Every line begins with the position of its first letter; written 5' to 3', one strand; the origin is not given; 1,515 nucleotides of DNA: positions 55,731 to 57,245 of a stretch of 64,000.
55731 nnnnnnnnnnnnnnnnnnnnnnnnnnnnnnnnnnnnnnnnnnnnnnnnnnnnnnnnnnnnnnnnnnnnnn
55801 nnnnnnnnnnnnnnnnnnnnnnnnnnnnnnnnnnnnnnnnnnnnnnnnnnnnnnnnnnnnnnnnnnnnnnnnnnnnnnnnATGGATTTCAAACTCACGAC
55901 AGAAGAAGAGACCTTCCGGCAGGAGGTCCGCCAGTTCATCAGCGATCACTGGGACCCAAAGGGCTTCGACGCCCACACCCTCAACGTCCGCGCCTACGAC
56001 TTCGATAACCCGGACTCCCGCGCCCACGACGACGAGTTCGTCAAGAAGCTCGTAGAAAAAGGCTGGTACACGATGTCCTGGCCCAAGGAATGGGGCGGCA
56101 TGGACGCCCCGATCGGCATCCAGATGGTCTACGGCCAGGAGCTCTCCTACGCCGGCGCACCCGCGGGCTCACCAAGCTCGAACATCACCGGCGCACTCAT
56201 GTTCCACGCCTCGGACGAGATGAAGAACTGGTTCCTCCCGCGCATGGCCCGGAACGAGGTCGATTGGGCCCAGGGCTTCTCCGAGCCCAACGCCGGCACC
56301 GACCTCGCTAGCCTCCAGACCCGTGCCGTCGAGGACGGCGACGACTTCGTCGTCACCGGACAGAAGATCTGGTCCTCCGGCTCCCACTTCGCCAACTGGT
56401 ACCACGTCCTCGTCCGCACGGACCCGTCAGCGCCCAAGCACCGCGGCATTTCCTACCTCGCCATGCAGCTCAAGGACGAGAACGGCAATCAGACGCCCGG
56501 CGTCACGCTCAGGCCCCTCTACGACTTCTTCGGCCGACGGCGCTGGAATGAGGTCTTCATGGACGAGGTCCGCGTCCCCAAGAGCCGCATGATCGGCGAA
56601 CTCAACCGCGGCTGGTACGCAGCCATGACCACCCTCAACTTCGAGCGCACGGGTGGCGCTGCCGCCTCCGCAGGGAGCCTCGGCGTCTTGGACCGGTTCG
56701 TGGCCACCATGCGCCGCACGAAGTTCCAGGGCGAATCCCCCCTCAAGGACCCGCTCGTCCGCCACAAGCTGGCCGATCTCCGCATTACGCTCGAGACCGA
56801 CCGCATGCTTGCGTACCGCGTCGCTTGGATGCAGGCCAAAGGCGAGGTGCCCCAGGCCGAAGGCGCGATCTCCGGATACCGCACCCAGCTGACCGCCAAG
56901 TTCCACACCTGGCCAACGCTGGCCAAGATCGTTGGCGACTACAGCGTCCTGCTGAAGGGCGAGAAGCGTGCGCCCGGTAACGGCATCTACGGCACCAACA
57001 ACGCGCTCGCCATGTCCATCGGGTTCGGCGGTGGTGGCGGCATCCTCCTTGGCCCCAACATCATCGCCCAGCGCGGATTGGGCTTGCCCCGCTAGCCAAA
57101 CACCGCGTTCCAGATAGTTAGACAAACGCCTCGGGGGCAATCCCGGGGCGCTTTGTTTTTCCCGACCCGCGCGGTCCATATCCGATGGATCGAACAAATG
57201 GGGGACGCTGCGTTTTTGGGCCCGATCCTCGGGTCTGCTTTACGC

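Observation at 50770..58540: Tandem array of five acyl-CoA dehydrogenase paralogues (plus a sixth at 6410-7621) headed by a stand-alone RAM-domain gene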

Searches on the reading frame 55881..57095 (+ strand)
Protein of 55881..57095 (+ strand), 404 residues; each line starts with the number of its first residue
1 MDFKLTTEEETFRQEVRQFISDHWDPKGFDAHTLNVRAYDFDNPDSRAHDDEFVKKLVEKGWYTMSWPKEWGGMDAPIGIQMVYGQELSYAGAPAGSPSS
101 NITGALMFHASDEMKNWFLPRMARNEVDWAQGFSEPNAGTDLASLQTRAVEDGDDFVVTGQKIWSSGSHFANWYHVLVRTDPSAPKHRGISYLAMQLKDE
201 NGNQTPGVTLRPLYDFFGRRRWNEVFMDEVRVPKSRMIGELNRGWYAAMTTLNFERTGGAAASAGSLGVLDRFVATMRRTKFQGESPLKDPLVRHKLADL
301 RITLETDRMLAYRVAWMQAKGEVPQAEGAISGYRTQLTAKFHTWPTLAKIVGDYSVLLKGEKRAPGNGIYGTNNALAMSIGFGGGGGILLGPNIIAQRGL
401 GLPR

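Call 5: search_protein_families(library=pfam, proteins=[window:55881-57095:+], max_evalue=0.01)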
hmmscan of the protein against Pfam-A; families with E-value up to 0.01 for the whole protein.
window:55881-57095:+ (404 aa): 3 families
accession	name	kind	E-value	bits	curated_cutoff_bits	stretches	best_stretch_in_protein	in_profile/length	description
PF02770.24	Acyl-CoA_dh_M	-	1.5e-16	60.8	33.3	1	130-229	1-96/97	Acyl-CoA dehydrogenase, middle domain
PF00441.29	Acyl-CoA_dh_1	-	1.4e-15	58.2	22.4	1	242-337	1-97/150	Acyl-CoA dehydrogenase, C-terminal domain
PF02771.21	Acyl-CoA_dh_N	-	7.1e-14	52.6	22.9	1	6-126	1-113/113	Acyl-CoA dehydrogenase, N-terminal domain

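Call 10: search_solved_structures(query=window:55881-57092:+, max_evalue=0.00001, show_alignments=3)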
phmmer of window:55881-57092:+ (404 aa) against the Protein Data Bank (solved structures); distinct sequences matched with E-value up to 0.00001: 85 (the best 60 are shown).
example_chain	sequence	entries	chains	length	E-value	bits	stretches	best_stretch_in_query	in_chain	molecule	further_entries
6wy8_B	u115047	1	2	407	3.7e-46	161.2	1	52-404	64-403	Acyl-CoA dehydrogenase domain protein Tcur3483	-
6wy9_A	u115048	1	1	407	1.8e-45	158.9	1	52-404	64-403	Acyl-CoA dehydrogenase domain protein Tcur3483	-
4x28_A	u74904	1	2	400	2.8e-45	158.3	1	4-404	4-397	Acyl-CoA dehydrogenase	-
7w0j_A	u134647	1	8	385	1.1e-31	113.5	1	55-323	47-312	Acyl-CoA dehydrogenase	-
8i4p_A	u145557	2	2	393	1.2e-31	113.4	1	55-323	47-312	Acyl-CoA dehydrogenase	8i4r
3pfd_A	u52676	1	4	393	1.2e-30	110.1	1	49-322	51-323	Acyl-CoA dehydrogenase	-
1ukw_A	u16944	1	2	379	2e-30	109.3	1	53-335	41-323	acyl-CoA dehydrogenase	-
5idu_A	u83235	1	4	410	3.9e-30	108.4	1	103-334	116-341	Acyl-CoA dehydrogenase domain protein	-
5jsc_A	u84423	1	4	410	5e-29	104.7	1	103-334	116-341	Putative acyl-CoA dehydrogenase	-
6es9_A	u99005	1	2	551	2.1e-28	102.7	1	51-324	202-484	Acyl-CoA dehydrogenase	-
5ol2_C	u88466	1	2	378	1.6e-26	96.5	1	50-331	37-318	Acyl-CoA dehydrogenase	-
2pg0_A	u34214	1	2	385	1.6e-25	93.2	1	52-318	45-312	Acyl-CoA dehydrogenase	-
8hk0_A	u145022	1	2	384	5e-24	88.3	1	3-336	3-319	Acyl-CoA dehydrogenase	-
4l1f_A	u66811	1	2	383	6.2e-24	88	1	47-330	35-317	Acyl-CoA dehydrogenase domain protein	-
9w60_A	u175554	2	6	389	4.7e-23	85.1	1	51-318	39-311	Butyryl CoA dehydrogenase apo protein | Butyryl CoA Dehydrogenase with FAD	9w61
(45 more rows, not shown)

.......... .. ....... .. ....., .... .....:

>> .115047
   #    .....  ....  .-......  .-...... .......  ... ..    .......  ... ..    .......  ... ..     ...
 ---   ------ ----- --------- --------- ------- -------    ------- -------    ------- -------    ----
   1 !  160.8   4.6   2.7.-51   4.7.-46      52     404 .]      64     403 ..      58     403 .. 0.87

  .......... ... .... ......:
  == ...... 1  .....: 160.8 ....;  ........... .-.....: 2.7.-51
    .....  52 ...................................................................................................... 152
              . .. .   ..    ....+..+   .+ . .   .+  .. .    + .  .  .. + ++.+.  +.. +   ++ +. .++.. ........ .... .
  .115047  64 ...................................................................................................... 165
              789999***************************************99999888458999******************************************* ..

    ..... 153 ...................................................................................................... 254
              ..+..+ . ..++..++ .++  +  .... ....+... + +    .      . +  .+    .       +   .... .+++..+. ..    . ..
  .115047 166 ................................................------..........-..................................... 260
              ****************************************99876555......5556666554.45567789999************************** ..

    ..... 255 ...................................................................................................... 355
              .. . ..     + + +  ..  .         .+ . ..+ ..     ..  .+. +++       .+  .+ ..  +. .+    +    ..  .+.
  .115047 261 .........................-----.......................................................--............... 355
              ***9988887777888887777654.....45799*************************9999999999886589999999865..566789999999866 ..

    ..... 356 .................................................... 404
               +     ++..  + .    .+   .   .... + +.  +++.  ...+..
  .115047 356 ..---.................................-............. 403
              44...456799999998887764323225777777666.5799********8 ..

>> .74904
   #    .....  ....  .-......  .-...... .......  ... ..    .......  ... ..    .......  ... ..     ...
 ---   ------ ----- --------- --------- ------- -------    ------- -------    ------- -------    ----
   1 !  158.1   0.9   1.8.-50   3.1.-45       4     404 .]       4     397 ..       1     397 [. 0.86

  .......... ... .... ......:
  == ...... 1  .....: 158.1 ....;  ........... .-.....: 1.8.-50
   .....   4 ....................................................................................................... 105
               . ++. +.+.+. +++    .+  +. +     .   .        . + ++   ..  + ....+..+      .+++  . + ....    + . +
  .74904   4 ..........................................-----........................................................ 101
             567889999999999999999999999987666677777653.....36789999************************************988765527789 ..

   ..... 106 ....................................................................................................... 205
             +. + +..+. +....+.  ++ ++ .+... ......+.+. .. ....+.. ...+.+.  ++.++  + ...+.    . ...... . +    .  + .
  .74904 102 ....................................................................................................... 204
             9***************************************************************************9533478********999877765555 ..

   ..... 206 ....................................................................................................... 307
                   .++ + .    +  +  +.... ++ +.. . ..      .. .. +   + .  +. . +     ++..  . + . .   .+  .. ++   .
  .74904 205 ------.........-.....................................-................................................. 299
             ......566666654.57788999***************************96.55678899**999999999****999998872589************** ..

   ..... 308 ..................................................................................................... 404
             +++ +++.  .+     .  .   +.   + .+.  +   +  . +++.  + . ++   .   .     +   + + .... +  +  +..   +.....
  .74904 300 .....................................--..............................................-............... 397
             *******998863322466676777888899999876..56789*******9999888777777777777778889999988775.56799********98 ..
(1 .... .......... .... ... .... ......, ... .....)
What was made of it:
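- Closest known: Tcur3481-Tcur3483 steroid ACAD of Thermomonospora curvata. Same: It is the top hit for type II (call 10).
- Tcur3483 shows that the Thr and Gln are dispensable (call 10).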

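Call 11: find_encoding_contigs(protein=window:55881-57095:+, flank=10000, max_places=6)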
Protein window:55881-57095:+ (404 aa): no gene with exactly this product is on record in the collection.

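Call 12: find_homologous_proteins(query=window:55881-57092:+, max_evalue=1e-20)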
Query window:55881-57092:+ (404 aa): 7410 proteins with E <= 1e-20 among 8000 candidates; the best 120 are listed.
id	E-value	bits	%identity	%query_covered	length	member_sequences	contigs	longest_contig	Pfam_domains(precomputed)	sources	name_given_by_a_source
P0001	7.7e-264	893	95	100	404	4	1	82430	PF02770.25,PF00441.30,PF02771.22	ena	-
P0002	2.5e-248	842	88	100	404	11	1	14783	PF02770.25,PF00441.30,PF02771.22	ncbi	-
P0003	1.5e-246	836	87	100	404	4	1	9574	PF02770.25,PF00441.30,PF02771.22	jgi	jgi:alkylation response protein AidB-like acyl-CoA dehydrogenase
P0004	7.4e-220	748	78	100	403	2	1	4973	PF02770.25,PF00441.30,PF02771.22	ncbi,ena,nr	ncbi:MAG: acyl-CoA dehydrogenase family protein [Chloroflexi bacterium]|nr:acyl-CoA dehydrogenase fa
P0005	4.0e-212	723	75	100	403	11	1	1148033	PF02770.25,PF00441.30,PF02771.22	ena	-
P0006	3.9e-209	713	75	100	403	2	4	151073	PF02770.25,PF00441.30,PF02771.22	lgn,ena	-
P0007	5.7e-209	712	75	100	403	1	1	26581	PF02770.25,PF00441.30,PF02771.22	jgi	jgi:alkylation response protein AidB-like acyl-CoA dehydrogenase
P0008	4.5e-207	706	75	100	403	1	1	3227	PF02770.25,PF00441.30,PF02771.22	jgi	jgi:alkylation response protein AidB-like acyl-CoA dehydrogenase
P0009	1.8e-205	701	73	100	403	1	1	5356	PF02770.25,PF00441.30,PF02771.22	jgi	jgi:alkylation response protein AidB-like acyl-CoA dehydrogenase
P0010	1.8e-204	698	73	100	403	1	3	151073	PF02770.25,PF00441.30,PF02771.22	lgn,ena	-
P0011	2.9e-202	690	72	100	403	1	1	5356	PF02770.25,PF00441.30,PF02771.22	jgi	jgi:alkylation response protein AidB-like acyl-CoA dehydrogenase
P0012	1.8e-200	684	72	100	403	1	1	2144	PF02770.25,PF00441.30,PF02771.22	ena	-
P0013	1.0e-199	682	73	100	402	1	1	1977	PF02770.25,PF00441.30,PF02771.22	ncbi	-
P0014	2.2e-199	681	72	100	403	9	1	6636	PF02770.25,PF00441.30,PF02771.22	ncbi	-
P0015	1.7e-198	678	72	100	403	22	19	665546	PF02770.25,PF00441.30,PF02771.22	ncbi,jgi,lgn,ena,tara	tara:strand:- start:15570 stop:16781 length:1212 start_codon:yes stop_codon:yes gene_type:complete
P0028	2.0e-186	638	69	100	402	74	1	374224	PF02770.25,PF00441.30,PF02771.22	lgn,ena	-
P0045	4.6e-145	502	56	100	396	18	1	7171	PF02770.25,PF00441.30,PF02771.22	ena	-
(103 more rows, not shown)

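Call 14: search_protein_families(library=ncbifam, proteins=[window:55881-57095:+], max_evalue=0.00001)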
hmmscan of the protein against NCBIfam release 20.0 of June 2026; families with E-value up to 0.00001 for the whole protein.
window:55881-57095:+ (404 aa): 13 families
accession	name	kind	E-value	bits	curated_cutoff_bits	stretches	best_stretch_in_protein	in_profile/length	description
TIGR03204.1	pimC_large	equivalog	6.9e-51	173.4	623.85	1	2-320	1-307/395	pimeloyl-CoA dehydrogenase large subunit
NF042972.1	AcrlCoAredClosAcrC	equivalog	1.3e-33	116.2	640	1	1-354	1-340/378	acryloyl-CoA reductase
NF045552.1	GlutCoADH_Des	equivalog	1.3e-27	97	470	1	1-326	1-315/387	glutaryl-CoA dehydrogenase Acd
NF008997.0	PRK12341.1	equivalog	2e-27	96.3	537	1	1-333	1-320/382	acyl-CoA dehydrogenase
NF043006.1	CyhCrbnylCoADH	equivalog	1.3e-26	93.5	650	1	50-322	37-308/380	cyclohexane-1-carbonyl-CoA dehydrogenase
NF053553.1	prodigi_MBC_PigA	equivalog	6.4e-23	81.5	500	1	105-331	99-321/381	prodigiosin MBC biosynthesis dehydrogenase PigA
TIGR03207.1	cyc_hxne_CoA_dh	equivalog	2.2e-21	76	575.35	1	47-331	31-314/372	cyclohexanecarboxyl-CoA dehydrogenase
NF045652.1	ProlPCPDhRedW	equivalog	5.6e-20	71.5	650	1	110-326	99-311/376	L-prolyl-[peptidyl-carrier protein] dehydrogenase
NF042439.1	SulpropCoADesulf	equivalog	1.1e-19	70.4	600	1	37-329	15-309/379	3-sulfinopropanoyl-CoA desulfinase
NF002885.1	PRK03354.1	equivalog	1.9e-18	66.7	540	1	1-336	1-320/378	crotonobetainyl-CoA dehydrogenase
NF058590.1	AcCoDHFadEBacil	equivalog_domain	1.8e-16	59.8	600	1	48-317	53-319/586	acyl-CoA dehydrogenase FadE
NF052270.1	Staph_DH_FadE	equivalog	1.5e-10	40.4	600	1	106-330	117-334/400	acyl-CoA dehydrogenase FadE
TIGR04022.1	sulfur_SfnB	equivalog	1.8e-08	33.7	430.9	1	54-315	39-297/391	SfnB family sulfur acquisition oxidoreductase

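Call 40: find_encoding_contigs(protein=P0028, flank=10000, max_places=2)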
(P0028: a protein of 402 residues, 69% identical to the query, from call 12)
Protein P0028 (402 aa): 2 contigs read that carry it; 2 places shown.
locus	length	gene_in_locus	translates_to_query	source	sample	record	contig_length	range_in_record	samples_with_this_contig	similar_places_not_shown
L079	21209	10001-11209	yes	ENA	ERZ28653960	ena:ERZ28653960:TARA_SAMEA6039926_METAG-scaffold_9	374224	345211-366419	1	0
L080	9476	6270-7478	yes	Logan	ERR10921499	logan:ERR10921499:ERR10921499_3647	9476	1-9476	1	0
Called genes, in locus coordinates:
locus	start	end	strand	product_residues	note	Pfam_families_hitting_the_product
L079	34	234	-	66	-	-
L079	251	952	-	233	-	PF01578:Cytochrom_C_asm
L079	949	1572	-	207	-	PF01061:ABC2_membrane, PF03379:CcmB, PF12698:ABC2_membrane_3 (weak)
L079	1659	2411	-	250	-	PF00005:ABC_tran, PF13304:AAA_21 (weak)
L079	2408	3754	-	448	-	-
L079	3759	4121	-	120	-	-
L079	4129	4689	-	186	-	PF03918:CcmH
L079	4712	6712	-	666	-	PF01578:Cytochrom_C_asm, PF16327:CcmF_C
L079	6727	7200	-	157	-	PF03100:CcmE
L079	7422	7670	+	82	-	PF00886:Ribosomal_S16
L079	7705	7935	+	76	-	PF13083:KH_KhpA-B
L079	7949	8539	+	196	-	PF01782:RimM, PF05239:PRC, PF24986:PRC_RimM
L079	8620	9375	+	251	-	PF20772:TACO1_YebC_N, PF01709:Transcrip_reg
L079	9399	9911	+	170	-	PF02075:RuvC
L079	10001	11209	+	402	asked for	PF02771:Acyl-CoA_dh_N, PF02770:Acyl-CoA_dh_M, PF00441:Acyl-CoA_dh_1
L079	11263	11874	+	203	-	PF01330:RuvA_N, PF14520:HHH_5, PF07499:RuvA_C (weak)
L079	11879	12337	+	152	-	-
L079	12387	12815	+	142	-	PF13470:PIN_3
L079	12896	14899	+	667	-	PF04851:ResIII, PF00270:DEAD (faint), PF17757:UvrB_inter, PF27431:UvrB_3rd, PF00271:Helicase_C, PF12344:UvrB, PF02151:UVR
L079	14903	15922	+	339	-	-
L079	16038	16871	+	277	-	PF10609:ParA, PF13614:AAA_31, PF01656:CbiA, PF02374:ArsA_ATPase (weak), PF09140:MipZ (weak)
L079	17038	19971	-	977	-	PF17854:FtsK_alpha, PF01580:FtsK_SpoIIIE, PF09397:FtsK_gamma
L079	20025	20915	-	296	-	PF00483:NTP_transferase, PF12804:NTP_transf_3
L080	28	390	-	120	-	-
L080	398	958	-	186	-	PF03918:CcmH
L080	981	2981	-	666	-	PF01578:Cytochrom_C_asm, PF16327:CcmF_C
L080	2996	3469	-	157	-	PF03100:CcmE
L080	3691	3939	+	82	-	PF00886:Ribosomal_S16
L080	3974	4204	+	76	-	PF13083:KH_KhpA-B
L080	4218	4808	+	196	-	PF01782:RimM, PF05239:PRC, PF24986:PRC_RimM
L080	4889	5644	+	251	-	PF20772:TACO1_YebC_N, PF01709:Transcrip_reg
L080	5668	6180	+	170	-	PF02075:RuvC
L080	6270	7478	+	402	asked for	PF02771:Acyl-CoA_dh_N, PF02770:Acyl-CoA_dh_M, PF00441:Acyl-CoA_dh_1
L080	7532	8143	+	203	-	PF01330:RuvA_N, PF14520:HHH_5, PF07499:RuvA_C (weak)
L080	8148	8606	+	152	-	-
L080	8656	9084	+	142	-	PF13470:PIN_3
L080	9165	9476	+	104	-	?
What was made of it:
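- No beta gene lies in the 64-kb window or next to F. Several type II genes are solitary (F; L079/L080 between ruvC and ruvA, call 40).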

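Call 41: find_encoding_contigs(protein=P0045, flank=10000, max_places=2)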
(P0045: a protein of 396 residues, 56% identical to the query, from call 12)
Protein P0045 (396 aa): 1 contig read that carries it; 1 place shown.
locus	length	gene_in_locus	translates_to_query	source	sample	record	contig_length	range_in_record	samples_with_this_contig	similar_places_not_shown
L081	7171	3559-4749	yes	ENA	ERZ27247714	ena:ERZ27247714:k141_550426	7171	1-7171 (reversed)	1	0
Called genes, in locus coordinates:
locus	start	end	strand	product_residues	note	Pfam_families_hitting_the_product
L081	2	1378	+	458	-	?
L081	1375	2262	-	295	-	PF00378:ECH_1, PF16113:ECH_2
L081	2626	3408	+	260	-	PF00578:AhpC-TSA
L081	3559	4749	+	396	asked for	PF02771:Acyl-CoA_dh_N, PF02770:Acyl-CoA_dh_M, PF00441:Acyl-CoA_dh_1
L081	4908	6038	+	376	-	PF02771:Acyl-CoA_dh_N, PF02770:Acyl-CoA_dh_M, PF00441:Acyl-CoA_dh_1, PF08028:Acyl-CoA_dh_2 (weak)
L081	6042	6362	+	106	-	-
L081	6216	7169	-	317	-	?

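Call 43: find_encoding_contigs(protein=P0001, flank=10000, max_places=2)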
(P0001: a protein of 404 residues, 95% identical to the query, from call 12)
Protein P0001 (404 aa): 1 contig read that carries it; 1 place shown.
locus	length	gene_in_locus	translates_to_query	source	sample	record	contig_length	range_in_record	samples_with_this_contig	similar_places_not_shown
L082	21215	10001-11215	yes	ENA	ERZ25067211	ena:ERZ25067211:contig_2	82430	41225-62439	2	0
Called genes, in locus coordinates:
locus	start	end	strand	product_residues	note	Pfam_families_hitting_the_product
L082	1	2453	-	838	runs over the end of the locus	PF02012:BNR (faint), PF13088:BNR_2 (faint)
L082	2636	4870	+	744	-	PF00496:SBP_bac_5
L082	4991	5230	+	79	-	PF01037:AsnC_trans_reg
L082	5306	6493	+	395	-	PF02771:Acyl-CoA_dh_N, PF02770:Acyl-CoA_dh_M, PF00441:Acyl-CoA_dh_1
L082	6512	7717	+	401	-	PF02771:Acyl-CoA_dh_N, PF02770:Acyl-CoA_dh_M, PF00441:Acyl-CoA_dh_1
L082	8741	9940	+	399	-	PF02771:Acyl-CoA_dh_N, PF02770:Acyl-CoA_dh_M, PF00441:Acyl-CoA_dh_1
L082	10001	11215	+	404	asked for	PF02771:Acyl-CoA_dh_N, PF02770:Acyl-CoA_dh_M, PF00441:Acyl-CoA_dh_1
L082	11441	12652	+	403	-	PF02771:Acyl-CoA_dh_N, PF02770:Acyl-CoA_dh_M, PF00441:Acyl-CoA_dh_1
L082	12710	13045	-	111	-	-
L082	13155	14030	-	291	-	PF00034:Cytochrom_C, PF13442:Cytochrome_CBB3 (weak)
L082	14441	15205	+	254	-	PF00899:ThiF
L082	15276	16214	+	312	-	PF00291:PALP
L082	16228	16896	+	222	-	PF01386:Ribosomal_L25p, PF14693:Ribosomal_TL5_C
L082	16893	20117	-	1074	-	PF00133:tRNA-synt_1, PF09334:tRNA-synt_1g (faint), PF08264:Anticodon_1, PF19302:DUF5915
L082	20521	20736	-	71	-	-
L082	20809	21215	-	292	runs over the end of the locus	PF00294:PfkB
